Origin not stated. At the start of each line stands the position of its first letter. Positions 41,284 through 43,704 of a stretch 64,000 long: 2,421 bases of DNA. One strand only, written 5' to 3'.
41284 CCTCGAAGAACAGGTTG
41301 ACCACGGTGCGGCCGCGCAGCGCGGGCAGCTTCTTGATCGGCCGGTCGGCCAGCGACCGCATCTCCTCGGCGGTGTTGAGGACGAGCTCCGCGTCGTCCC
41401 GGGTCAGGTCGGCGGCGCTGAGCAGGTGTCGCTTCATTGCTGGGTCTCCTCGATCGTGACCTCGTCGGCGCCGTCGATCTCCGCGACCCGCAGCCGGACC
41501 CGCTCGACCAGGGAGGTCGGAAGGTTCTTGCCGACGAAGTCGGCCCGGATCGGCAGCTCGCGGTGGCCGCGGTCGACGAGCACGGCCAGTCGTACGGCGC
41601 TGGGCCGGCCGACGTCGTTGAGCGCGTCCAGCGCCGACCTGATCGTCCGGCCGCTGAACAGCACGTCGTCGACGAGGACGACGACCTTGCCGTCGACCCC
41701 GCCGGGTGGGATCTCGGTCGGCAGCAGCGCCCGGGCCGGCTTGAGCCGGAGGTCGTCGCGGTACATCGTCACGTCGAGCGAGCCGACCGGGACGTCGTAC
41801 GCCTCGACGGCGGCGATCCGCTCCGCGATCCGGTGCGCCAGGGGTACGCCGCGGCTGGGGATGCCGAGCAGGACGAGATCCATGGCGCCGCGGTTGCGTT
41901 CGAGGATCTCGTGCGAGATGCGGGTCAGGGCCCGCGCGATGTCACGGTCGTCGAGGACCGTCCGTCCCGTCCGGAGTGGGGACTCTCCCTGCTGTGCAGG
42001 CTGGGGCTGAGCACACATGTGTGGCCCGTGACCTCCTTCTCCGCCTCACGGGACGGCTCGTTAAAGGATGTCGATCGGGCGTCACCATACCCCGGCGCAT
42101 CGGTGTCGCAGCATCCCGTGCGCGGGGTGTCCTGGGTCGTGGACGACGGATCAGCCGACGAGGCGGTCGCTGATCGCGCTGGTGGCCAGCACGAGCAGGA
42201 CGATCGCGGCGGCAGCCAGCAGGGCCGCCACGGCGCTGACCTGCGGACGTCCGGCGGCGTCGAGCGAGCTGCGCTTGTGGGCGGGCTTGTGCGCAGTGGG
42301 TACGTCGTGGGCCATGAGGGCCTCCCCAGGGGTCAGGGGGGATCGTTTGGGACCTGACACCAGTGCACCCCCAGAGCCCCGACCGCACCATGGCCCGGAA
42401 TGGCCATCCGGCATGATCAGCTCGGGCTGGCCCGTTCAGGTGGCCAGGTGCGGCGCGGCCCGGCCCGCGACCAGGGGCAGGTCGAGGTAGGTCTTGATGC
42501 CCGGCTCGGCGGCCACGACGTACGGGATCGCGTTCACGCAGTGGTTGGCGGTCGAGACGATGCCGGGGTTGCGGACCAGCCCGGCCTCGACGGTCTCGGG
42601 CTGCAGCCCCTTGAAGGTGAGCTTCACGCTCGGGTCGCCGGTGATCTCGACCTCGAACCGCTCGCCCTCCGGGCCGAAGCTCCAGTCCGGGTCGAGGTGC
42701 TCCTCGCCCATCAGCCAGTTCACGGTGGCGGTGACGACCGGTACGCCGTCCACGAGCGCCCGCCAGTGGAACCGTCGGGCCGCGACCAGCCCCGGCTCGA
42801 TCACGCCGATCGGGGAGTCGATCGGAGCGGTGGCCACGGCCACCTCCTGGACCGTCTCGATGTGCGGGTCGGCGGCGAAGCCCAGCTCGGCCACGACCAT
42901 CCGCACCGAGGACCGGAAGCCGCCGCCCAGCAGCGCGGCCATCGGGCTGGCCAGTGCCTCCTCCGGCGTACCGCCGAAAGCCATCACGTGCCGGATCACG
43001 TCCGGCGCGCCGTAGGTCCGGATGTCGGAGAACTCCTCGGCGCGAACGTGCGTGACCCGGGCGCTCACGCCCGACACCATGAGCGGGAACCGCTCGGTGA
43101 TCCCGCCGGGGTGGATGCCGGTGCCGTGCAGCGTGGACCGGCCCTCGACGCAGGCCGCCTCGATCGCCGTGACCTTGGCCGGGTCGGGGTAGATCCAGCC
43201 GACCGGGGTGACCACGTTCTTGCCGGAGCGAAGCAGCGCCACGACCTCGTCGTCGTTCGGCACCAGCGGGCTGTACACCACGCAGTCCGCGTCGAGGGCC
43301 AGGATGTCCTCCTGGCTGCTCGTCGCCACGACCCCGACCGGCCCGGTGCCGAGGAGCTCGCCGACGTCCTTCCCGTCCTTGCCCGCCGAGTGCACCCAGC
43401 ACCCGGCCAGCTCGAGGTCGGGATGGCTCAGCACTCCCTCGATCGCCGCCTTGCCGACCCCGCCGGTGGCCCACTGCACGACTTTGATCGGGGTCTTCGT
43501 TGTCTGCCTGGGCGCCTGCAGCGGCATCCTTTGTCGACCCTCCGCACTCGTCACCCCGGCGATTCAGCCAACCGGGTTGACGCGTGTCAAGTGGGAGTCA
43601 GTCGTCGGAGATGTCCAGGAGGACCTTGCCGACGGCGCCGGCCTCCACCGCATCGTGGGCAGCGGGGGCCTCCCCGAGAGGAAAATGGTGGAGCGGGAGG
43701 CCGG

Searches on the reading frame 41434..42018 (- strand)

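Call 6: search_protein_families(library=ncbifam, proteins=[window:41434-42018:-])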
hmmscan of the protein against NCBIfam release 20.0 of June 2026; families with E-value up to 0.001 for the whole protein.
window:41434-42018:- (194 aa): 13 families
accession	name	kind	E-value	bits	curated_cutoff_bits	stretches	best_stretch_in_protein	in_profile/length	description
NF003547.0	PRK05205.1-3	equivalog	6.1e-86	287.2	230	1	16-193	11-192/194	bifunctional pyr operon transcriptional regulator/uracil phosphoribosyltransferase PyrR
NF003549.0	PRK05205.1-5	equivalog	9e-69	230.6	138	1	19-192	6-181/182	bifunctional pyr operon transcriptional regulator/uracil phosphoribosyltransferase PyrR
NF003548.0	PRK05205.1-4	equivalog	3.6e-64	215.8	218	1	19-192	4-172/173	bifunctional pyr operon transcriptional regulator/uracil phosphoribosyltransferase PyrR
NF003546.0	PRK05205.1-2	equivalog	2.9e-53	180.1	268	1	19-189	4-174/175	bifunctional pyr operon transcriptional regulator/uracil phosphoribosyltransferase PyrR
NF003545.0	PRK05205.1-1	equivalog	2.1e-35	121.7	140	1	27-179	9-158/171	bifunctional pyr operon transcriptional regulator/uracil phosphoribosyltransferase PyrR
NF006605.0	PRK09162.1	equivalog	9.1e-12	44.7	181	1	16-167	12-156/183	hypoxanthine-guanine phosphoribosyltransferase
NF002620.0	PRK02277.1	subfamily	1.6e-08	34.4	115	1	32-150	73-180/201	orotate phosphoribosyltransferase-like protein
TIGR01203.1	HGPRTase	equivalog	6e-08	32.6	150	1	21-170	2-145/167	hypoxanthine phosphoribosyltransferase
NF004689.0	PRK06031.1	equivalog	1.5e-06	27.6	175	1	40-145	78-190/233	phosphoribosyltransferase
NF005592.0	PRK07322.1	subfamily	2.8e-05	23.6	143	0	108-150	118-160/180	adenine phosphoribosyltransferase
TIGR01251.1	ribP_PPkin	subfamily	0.00057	18.9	113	1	106-137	206-237/309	ribose-phosphate diphosphokinase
NF045507.1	transregGfcR_Halo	equivalog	0.00059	19.4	300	0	108-150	151-192/215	transcriptional regulator GfcR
NF040646.1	HPT_Archaea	equivalog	0.00085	18.9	200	0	110-158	114-161/184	hypoxanthine/guanine phosphoribosyltransferase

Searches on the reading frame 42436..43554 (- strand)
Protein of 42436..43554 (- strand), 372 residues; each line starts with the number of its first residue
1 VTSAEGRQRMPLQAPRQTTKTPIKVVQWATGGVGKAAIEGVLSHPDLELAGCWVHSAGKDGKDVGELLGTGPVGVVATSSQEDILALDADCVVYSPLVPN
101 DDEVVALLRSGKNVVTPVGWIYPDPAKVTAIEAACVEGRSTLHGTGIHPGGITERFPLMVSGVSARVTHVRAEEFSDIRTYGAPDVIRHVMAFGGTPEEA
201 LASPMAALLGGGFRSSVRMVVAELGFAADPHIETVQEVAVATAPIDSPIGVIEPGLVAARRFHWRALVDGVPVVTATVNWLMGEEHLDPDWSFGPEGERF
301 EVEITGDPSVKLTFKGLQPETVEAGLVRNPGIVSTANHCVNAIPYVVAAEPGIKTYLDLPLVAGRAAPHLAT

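Call 6: search_protein_families(library=ncbifam, proteins=[window:42436-43554:-])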
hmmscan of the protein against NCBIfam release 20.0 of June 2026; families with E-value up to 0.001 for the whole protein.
window:42436-43554:- (372 aa): 2 families
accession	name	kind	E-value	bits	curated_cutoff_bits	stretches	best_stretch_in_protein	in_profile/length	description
NF040740.1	ornith_Ord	equivalog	8.9e-29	101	400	1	23-362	1-330/335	2,4-diaminopentanoate dehydrogenase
TIGR00036.1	dapB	equivalog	2.9e-07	30.3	122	1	25-93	5-77/270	4-hydroxy-tetrahydrodipicolinate reductase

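Call 54: search_protein_families(library=ncbifam, proteins=[window:42436-43554:-], max_evalue=1e-8)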
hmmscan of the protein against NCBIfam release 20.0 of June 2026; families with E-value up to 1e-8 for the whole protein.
window:42436-43554:- (372 aa): 1 family
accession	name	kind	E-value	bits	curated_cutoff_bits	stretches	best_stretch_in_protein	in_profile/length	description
NF040740.1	ornith_Ord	equivalog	8.9e-29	101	400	1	23-362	1-330/335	2,4-diaminopentanoate dehydrogenase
